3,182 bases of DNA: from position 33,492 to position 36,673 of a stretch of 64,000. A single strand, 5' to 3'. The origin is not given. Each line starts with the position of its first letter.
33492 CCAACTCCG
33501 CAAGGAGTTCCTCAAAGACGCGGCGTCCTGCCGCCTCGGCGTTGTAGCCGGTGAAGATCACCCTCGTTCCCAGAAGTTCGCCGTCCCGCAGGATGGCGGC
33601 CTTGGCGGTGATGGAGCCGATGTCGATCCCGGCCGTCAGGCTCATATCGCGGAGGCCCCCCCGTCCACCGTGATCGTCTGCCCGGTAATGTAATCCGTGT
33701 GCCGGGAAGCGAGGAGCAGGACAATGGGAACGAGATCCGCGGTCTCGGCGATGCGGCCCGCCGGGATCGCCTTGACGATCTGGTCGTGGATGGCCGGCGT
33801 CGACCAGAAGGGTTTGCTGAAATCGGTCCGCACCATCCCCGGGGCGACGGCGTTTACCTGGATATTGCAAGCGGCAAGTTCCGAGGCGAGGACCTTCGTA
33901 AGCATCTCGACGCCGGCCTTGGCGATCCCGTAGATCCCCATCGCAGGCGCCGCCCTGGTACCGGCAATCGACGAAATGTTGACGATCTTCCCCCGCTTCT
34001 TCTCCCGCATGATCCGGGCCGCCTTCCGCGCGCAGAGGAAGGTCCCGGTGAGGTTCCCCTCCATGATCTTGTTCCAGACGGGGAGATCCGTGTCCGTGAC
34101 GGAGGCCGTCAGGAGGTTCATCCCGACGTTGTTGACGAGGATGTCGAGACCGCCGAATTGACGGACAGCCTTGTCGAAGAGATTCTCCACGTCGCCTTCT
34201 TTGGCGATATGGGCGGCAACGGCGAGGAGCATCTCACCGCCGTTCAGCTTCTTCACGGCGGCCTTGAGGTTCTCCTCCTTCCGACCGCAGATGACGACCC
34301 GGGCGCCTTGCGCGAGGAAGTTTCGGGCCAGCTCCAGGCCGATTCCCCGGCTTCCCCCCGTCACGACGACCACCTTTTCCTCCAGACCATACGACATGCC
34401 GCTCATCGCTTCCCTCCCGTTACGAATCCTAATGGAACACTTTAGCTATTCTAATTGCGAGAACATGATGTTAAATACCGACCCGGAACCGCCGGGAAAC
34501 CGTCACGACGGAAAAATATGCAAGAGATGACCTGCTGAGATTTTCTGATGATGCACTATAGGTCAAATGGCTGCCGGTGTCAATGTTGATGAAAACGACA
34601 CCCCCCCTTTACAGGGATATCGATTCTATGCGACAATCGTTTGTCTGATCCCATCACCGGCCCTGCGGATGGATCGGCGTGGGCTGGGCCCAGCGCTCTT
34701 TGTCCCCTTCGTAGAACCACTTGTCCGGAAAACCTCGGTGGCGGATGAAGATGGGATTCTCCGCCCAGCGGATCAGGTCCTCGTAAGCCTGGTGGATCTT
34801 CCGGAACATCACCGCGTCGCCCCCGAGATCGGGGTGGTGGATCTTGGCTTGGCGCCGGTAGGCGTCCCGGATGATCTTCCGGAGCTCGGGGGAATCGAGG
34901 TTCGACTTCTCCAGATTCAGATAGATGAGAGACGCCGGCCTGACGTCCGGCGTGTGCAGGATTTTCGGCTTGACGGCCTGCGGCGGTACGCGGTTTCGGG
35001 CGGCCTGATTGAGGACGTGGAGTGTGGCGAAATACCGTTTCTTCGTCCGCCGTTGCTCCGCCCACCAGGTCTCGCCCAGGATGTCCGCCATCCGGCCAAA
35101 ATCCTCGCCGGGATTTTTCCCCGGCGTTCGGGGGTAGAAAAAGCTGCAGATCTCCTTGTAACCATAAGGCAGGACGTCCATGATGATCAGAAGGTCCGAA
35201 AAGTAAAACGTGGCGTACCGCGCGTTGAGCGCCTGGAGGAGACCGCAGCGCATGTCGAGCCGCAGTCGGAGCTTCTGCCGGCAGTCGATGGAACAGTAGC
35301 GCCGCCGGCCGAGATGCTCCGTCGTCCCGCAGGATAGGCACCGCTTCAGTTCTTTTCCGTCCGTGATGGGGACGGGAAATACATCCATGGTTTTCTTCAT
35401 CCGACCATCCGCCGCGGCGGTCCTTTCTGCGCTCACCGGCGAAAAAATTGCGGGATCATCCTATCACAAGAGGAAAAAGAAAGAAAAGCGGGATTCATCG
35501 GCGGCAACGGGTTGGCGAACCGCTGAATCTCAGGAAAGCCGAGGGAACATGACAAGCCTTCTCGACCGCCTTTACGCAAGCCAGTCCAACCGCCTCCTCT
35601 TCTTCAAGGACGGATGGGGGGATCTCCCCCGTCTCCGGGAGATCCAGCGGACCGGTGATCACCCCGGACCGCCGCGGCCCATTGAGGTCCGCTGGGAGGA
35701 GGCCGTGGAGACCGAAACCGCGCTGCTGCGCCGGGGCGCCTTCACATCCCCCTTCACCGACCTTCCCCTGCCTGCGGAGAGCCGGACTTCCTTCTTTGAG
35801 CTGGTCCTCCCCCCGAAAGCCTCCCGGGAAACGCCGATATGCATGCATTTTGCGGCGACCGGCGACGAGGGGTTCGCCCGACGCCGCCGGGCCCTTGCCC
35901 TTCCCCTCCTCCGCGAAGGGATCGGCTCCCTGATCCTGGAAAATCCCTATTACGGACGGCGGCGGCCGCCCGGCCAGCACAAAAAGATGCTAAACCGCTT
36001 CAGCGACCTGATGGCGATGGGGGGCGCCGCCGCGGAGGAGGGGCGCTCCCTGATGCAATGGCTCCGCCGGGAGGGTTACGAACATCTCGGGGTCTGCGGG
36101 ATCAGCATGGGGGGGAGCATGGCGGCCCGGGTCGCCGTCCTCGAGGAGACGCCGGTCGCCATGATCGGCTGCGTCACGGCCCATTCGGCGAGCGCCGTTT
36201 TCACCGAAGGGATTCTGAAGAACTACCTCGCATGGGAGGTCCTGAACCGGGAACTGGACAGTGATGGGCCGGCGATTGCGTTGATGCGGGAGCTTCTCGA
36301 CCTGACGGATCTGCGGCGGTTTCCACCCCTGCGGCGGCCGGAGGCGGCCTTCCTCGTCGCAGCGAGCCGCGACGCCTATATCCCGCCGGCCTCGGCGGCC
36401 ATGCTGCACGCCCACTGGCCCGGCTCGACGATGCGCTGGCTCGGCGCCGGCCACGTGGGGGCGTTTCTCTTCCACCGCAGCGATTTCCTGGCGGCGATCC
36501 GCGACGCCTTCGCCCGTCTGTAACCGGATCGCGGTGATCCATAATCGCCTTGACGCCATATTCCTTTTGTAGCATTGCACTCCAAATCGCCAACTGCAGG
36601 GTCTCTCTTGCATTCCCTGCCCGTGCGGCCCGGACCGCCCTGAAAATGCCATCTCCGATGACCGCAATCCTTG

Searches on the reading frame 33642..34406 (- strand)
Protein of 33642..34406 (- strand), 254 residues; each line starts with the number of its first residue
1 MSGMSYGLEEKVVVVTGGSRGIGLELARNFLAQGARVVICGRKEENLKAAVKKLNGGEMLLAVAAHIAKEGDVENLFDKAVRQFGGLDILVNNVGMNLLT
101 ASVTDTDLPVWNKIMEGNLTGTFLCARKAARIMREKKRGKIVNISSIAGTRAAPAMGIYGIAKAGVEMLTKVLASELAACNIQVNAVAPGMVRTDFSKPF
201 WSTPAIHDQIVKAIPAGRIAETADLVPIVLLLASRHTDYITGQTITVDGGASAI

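Call 3: search_protein_families(library=pfam, proteins=[window:33642-34406:-])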
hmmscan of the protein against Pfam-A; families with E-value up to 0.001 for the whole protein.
window:33642-34406:- (254 aa): 4 families
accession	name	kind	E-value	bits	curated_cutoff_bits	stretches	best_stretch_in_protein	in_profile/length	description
PF13561.12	adh_short_C2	-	3.5e-63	213.8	27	1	20-251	6-235/236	Enoyl-(Acyl carrier protein) reductase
PF00106.31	adh_short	-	5.1e-57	193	26.6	1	11-201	1-191/195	short chain dehydrogenase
PF08659.16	KR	-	1.1e-08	35.6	22.6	1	13-185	3-176/180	KR domain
PF23441.1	SDR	-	7.9e-07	29.2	27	1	10-250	7-254/258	SDR-like rossmann domain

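Call 8: search_protein_families(library=ncbifam, proteins=[window:33642-34406:-], max_evalue=0.01)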
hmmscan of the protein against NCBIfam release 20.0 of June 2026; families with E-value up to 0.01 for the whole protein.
window:33642-34406:- (254 aa): 237 families (the best 25 are shown)
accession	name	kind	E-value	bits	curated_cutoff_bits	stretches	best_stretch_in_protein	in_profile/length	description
NF005559.1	PRK07231.1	subfamily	1.7e-74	250.4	215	1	8-251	2-247/249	glucose 1-dehydrogenase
NF004198.0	PRK05653.1-3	equivalog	1.8e-68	230.7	296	1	8-251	5-246/248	3-oxoacyl-ACP reductase FabG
NF005446.0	PRK07035.1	equivalog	2.2e-64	217.2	373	1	5-251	6-253/255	SDR family oxidoreductase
NF009466.0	PRK12826.1-2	subfamily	2.6e-61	207.2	222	1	10-252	3-245/248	3-oxoacyl-ACP reductase FabG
NF005893.0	PRK07856.1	equivalog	1.2e-59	201.7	255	1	5-251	4-241/255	SDR family oxidoreductase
NF006070.0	PRK08213.1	subfamily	1.9e-59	201.3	279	1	6-254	8-259/259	gluconate 5-dehydrogenase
NF052558.1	MBtsdlDhBudC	equivalog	2.6e-57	194.3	270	1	9-253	2-243/250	meso-2,3-butanediol dehydrogenase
TIGR01830.1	3oxo_ACP_reduc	equivalog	1.2e-56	192.1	297.75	1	13-250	1-237/239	3-oxoacyl-[acyl-carrier-protein] reductase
NF004818.0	PRK06172.1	equivalog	6e-55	186.3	336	1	4-254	1-253/253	SDR family oxidoreductase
NF005309.0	PRK06841.1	subfamily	7.2e-55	186.2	286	1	5-251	10-252/255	GolD/DthD family dehydrogenase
NF005067.0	PRK06484.1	equivalog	2e-54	185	713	1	10-253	273-513/524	short chain dehydrogenase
NF005853.0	PRK07774.1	equivalog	4.1e-54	183.6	303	1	8-251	4-246/250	SDR family oxidoreductase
NF005681.0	PRK07478.1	subfamily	7.6e-53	179.5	267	1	8-253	4-251/254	SDR family oxidoreductase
NF006493.1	PRK08936.1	subfamily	1e-52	179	420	1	7-251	4-250/261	glucose-1-dehydrogenase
NF006693.0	PRK09242.1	equivalog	1.1e-52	178.8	328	1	6-252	6-254/258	SDR family oxidoreductase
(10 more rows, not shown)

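Call 53: search_solved_structures(query=window:33642-34406:-, max_evalue=1e-40)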
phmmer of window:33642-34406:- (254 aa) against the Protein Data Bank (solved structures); distinct sequences matched with E-value up to 1e-40: 9.
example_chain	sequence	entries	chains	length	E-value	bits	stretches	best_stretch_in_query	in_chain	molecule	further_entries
2zat_A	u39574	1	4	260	8.9e-45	156.5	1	8-252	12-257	Dehydrogenase/reductase SDR family member 4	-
2uvd_A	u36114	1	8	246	1.9e-44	155.5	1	8-251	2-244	3-OXOACYL-(ACYL-CARRIER-PROTEIN) REDUCTASE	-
3o4r_A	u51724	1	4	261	4.5e-44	154.2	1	8-251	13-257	Dehydrogenase/reductase SDR family member 4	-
4dml_A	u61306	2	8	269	3.3e-43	151.4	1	8-251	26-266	3-oxoacyl-[acyl-carrier-protein] reductase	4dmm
4jro_A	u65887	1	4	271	1.8e-42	149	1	7-251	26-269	FabG protein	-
1rwb_A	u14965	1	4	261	6.1e-42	147.2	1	7-252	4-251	Glucose 1-dehydrogenase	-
1gco_A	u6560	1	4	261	2.1e-41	145.5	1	7-251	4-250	GLUCOSE DEHYDROGENASE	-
1gee_A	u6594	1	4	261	2.2e-41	145.4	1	7-252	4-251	GLUCOSE 1-DEHYDROGENASE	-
1g6k_A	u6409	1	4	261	3.3e-41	144.9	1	7-251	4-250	GLUCOSE 1-DEHYDROGENASE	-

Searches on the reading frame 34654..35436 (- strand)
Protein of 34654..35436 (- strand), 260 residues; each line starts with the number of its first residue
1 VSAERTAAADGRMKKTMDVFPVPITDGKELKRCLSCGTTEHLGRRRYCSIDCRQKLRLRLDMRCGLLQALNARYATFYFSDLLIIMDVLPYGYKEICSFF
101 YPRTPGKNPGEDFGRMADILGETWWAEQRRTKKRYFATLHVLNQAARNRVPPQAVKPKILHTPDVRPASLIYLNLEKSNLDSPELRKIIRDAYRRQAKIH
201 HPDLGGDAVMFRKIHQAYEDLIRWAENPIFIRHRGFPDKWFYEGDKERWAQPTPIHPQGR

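Call 3: search_protein_families(library=pfam, proteins=[window:34654-35436:-])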
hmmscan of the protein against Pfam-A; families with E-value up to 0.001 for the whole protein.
window:34654-35436:- (260 aa): 1 family
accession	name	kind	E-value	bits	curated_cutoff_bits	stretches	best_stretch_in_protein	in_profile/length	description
PF00226.36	DnaJ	-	2.8e-05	24.6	27.8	1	187-221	15-53/63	DnaJ domain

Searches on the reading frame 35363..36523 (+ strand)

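Call 3: search_protein_families(library=pfam, proteins=[window:35363-36523:+])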
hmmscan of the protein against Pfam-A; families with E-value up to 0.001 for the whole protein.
window:35363-36523:+ (386 aa): 2 families
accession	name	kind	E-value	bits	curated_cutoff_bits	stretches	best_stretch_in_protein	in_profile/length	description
PF09752.15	ABHD18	-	2.3e-80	270.9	21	2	80-299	3-234/351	Alpha/beta hydrolase domain containing 18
PF12697.13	Abhydrolase_6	-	0.00017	22.8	26.3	1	178-378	20-216/217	Alpha/beta hydrolase family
